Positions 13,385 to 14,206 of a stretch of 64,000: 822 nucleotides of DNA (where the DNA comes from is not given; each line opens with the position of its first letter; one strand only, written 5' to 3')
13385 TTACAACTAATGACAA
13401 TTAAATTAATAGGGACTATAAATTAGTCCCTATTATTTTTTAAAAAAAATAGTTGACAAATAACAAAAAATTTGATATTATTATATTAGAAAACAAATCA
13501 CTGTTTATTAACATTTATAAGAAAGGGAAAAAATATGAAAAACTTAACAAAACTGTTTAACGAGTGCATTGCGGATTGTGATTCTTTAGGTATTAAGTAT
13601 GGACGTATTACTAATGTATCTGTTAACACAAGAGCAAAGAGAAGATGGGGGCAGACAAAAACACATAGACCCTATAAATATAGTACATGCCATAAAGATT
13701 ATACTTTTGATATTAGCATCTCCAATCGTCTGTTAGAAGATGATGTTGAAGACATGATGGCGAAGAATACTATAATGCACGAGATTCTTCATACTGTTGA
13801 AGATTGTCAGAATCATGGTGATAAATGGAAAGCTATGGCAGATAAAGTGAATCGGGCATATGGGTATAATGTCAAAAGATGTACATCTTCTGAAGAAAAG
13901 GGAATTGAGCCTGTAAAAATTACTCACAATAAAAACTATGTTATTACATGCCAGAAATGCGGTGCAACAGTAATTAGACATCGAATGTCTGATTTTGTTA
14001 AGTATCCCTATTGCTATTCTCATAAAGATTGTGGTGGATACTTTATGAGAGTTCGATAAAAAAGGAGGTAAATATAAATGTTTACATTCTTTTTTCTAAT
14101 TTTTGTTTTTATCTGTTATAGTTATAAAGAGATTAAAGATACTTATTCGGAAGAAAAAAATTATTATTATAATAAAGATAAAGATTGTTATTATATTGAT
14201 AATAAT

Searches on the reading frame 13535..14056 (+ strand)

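Call 17: search_protein_families(library=phrogs, proteins=[window:13535-14056:+], max_evalue=0.001)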
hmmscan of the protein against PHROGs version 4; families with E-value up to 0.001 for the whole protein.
window:13535-14056:+ (174 aa): 3 families
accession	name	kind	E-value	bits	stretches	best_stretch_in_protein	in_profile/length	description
phrog_6361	-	unknown function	4.7e-08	33.9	1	26-118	36-124/203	-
phrog_1006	-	unknown function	5.8e-06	27.1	1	57-153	49-133/155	-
phrog_10756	-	unknown function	0.00076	20.2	0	22-106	27-115/262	-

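Call 67: search_protein_families(library=pfam, proteins=[window:13535-14056:+], max_evalue=0.01)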
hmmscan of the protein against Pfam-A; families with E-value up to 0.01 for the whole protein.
window:13535-14056:+ (174 aa): 1 family
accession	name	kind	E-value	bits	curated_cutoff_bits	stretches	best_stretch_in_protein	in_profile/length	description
PF10263.15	SprT-like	-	4.1e-08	33.5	25.6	1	27-116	22-107/108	SprT-like family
